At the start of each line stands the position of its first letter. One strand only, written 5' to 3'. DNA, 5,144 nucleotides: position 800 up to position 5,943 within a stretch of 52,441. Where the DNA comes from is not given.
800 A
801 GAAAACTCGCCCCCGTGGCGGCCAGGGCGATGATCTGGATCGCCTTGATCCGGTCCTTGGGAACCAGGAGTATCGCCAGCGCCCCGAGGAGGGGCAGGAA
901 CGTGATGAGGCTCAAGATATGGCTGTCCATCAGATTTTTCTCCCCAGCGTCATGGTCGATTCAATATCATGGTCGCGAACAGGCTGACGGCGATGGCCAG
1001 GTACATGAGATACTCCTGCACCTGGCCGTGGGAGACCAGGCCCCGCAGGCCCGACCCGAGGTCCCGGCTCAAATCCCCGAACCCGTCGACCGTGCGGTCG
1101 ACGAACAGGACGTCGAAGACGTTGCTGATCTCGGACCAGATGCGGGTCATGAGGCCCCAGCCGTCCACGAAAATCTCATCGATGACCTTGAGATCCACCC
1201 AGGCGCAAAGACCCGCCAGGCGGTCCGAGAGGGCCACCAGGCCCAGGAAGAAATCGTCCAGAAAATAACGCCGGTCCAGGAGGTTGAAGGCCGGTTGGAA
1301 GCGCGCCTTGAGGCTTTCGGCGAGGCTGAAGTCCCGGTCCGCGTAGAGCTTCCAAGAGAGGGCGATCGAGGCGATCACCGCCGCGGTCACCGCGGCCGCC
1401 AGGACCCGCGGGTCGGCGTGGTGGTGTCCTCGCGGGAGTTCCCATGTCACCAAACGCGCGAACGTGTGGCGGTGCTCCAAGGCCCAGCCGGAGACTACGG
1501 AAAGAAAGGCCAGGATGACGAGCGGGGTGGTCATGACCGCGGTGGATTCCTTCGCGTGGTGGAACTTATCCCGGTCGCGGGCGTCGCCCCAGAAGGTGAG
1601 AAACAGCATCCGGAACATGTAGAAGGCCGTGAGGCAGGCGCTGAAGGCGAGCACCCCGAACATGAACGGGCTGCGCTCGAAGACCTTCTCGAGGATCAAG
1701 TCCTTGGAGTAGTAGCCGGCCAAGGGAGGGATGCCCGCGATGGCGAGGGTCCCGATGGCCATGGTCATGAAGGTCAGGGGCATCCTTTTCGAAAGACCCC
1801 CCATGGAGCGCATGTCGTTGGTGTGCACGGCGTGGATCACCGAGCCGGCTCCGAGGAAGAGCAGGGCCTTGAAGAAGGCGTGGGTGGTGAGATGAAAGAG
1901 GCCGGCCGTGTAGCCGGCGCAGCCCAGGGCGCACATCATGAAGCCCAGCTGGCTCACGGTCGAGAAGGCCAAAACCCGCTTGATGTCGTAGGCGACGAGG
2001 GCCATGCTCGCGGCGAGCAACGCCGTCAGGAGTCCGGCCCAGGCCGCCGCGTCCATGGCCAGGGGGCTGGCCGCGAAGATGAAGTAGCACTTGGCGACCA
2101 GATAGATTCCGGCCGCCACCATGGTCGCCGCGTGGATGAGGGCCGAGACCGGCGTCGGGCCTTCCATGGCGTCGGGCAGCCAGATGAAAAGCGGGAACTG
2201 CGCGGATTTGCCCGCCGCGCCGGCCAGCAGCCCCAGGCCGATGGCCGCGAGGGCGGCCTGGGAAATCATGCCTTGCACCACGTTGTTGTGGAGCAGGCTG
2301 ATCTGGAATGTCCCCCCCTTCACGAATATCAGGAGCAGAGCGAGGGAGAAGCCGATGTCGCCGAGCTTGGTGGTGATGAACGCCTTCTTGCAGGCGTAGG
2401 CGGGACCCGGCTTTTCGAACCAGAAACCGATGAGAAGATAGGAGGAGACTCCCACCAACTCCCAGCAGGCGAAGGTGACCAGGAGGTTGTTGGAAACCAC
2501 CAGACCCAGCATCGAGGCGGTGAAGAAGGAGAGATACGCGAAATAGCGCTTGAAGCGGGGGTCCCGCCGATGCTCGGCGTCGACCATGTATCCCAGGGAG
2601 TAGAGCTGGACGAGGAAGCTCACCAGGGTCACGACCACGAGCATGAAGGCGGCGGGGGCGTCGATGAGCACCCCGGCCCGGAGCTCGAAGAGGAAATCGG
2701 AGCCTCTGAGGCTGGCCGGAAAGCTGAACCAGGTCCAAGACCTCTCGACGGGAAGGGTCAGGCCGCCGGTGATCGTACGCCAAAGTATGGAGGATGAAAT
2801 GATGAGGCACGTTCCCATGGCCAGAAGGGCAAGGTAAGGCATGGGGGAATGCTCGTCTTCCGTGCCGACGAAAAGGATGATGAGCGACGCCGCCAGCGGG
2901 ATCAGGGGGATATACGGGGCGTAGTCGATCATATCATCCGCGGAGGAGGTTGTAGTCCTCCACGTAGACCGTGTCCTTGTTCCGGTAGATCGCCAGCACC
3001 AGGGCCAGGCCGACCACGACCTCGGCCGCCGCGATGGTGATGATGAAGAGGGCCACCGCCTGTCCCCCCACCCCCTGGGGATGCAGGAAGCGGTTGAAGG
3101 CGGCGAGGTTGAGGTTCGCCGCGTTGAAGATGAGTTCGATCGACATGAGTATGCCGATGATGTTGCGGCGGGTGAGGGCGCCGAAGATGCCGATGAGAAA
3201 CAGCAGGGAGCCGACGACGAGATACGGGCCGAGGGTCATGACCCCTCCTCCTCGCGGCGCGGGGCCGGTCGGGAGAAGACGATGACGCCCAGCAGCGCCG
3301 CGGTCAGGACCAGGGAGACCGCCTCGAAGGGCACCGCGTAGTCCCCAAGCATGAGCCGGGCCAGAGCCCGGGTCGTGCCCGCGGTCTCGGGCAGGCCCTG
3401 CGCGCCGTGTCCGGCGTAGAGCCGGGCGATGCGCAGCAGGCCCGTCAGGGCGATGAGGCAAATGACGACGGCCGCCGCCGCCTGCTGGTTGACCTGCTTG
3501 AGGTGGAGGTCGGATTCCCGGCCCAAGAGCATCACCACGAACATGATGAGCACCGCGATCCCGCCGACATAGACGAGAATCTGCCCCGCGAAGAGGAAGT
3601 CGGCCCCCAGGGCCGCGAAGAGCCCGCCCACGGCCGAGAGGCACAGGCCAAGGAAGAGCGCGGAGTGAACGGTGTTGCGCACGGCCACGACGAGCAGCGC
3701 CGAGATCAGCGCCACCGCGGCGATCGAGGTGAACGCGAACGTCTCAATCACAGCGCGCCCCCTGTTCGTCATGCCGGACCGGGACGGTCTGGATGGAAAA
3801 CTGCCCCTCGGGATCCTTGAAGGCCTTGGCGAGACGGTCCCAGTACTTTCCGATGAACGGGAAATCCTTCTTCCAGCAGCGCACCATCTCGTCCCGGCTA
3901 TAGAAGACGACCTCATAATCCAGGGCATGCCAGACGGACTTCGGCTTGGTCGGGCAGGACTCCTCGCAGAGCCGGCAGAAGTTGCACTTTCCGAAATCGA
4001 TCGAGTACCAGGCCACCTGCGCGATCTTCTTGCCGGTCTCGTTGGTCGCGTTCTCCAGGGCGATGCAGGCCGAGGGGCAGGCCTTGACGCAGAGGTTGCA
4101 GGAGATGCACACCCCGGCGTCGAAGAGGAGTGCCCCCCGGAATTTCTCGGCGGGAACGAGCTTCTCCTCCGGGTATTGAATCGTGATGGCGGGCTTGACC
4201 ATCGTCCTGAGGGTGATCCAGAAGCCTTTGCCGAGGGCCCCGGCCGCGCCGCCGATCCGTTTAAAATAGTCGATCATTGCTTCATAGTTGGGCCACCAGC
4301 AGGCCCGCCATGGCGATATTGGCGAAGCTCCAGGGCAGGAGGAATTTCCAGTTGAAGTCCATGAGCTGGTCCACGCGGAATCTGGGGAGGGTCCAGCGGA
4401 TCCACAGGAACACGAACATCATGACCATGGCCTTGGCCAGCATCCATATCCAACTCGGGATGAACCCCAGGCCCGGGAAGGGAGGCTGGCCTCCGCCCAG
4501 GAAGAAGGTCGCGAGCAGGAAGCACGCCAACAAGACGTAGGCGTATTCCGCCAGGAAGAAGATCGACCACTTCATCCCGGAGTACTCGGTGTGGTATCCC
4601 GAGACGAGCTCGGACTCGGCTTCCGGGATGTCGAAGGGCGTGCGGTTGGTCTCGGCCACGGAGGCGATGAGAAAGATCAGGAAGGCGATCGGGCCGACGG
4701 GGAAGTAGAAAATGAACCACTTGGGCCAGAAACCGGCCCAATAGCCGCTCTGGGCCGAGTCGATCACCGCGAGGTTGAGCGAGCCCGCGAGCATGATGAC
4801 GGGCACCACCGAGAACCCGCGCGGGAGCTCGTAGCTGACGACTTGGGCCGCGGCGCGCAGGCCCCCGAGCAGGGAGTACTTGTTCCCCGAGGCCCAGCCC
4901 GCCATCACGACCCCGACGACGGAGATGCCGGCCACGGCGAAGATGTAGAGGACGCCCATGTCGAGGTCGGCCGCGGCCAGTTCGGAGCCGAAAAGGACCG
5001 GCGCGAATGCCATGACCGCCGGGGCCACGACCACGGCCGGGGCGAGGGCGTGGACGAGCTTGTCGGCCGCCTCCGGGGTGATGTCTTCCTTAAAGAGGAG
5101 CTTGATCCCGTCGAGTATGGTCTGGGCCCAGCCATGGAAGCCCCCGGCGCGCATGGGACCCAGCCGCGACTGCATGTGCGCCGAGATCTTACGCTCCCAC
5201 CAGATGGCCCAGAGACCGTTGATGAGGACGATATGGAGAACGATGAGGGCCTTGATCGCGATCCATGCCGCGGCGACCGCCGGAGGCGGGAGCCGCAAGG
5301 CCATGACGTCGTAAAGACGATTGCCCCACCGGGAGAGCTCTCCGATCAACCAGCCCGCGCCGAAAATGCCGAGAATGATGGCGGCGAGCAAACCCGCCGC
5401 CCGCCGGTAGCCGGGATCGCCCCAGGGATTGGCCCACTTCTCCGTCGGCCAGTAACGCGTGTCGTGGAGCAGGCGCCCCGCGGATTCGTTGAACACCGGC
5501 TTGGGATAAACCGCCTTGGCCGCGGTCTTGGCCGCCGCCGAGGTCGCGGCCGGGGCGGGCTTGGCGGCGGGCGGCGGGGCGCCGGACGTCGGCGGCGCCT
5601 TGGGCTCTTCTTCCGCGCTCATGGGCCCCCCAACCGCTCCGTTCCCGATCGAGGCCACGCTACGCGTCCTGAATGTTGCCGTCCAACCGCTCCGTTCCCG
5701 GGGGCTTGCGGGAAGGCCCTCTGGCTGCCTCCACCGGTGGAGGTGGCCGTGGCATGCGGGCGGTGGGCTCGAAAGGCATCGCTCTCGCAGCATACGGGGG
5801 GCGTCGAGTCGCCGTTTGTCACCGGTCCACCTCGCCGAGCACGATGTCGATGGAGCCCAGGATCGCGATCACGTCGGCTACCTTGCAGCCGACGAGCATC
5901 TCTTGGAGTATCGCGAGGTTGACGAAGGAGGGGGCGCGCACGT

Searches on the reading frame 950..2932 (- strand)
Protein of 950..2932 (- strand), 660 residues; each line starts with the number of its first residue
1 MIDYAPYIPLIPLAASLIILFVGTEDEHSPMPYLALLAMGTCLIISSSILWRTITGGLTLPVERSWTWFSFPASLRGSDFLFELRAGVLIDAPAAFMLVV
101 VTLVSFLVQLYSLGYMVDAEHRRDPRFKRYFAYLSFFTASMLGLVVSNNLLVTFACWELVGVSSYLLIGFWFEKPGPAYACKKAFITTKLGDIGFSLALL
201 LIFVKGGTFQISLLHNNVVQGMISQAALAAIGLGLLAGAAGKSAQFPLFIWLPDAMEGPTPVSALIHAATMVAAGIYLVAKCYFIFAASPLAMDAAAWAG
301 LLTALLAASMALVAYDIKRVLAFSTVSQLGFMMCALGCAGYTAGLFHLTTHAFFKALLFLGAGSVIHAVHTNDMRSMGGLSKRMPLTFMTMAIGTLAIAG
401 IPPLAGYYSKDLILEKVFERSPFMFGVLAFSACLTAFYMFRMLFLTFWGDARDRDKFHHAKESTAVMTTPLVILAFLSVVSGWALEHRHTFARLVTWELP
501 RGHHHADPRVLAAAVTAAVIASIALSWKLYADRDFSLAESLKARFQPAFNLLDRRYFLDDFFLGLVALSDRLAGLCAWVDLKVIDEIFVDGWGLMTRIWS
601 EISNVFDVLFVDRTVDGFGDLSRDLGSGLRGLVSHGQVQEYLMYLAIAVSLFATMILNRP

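Call 55: search_protein_families(library=pfam, proteins=[window:950-2932:-], max_evalue=0.001)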
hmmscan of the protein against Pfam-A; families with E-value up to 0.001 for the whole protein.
window:950-2932:- (660 aa): 3 families
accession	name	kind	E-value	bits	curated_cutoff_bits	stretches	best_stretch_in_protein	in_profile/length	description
PF00361.26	Proton_antipo_M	-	1.5e-75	254.6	21.5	1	147-435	1-294/294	NADH:quinone oxidoreductase/Mrp antiporter, TM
PF00662.26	Proton_antipo_N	-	7.7e-13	48.6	24.5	1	82-131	7-51/51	NADH-Ubiquinone oxidoreductase (complex I), chain 5 N-terminus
PF06455.17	NADH5_C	-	0.0002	21.5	28.2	1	438-486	1-48/181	NADH dehydrogenase subunit 5 C-terminus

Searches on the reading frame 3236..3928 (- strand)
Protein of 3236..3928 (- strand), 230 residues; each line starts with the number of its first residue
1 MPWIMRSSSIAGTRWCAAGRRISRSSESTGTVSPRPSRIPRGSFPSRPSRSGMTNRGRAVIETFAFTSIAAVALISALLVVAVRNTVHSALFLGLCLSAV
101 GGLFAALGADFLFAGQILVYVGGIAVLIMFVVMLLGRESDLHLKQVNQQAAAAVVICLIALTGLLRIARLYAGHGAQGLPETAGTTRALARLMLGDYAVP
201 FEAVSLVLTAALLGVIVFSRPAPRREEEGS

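Call 55: search_protein_families(library=pfam, proteins=[window:3236-3928:-], max_evalue=0.001)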
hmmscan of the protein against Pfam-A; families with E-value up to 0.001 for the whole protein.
window:3236-3928:- (230 aa): 1 family
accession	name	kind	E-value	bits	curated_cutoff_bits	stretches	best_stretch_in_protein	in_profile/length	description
PF00499.25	Oxidored_q3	-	2.4e-31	108.9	33.2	1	76-217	1-145/146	NADH-ubiquinone/plastoquinone oxidoreductase chain 6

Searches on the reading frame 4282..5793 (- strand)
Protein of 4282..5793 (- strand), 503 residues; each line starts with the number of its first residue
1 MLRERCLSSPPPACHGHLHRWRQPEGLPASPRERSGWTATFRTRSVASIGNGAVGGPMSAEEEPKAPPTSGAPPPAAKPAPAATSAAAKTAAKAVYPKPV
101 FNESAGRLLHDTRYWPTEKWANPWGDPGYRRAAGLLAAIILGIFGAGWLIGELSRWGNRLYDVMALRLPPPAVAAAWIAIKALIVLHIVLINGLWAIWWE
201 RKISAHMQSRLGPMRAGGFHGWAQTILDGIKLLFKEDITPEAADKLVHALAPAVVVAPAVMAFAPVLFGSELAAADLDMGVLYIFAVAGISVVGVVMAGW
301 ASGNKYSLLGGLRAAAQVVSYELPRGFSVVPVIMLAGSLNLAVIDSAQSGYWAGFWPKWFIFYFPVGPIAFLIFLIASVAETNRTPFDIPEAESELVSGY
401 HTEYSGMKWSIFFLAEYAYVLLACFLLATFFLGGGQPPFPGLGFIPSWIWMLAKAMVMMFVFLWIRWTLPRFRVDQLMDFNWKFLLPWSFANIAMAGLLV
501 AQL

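Call 55: search_protein_families(library=pfam, proteins=[window:4282-5793:-], max_evalue=0.001)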
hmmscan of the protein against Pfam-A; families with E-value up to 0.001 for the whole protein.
window:4282-5793:- (503 aa): 1 family
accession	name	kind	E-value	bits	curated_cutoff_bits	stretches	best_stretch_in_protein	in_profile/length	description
PF00146.26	NADHdh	-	2.6e-113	378.8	27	1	180-495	1-296/298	NADH dehydrogenase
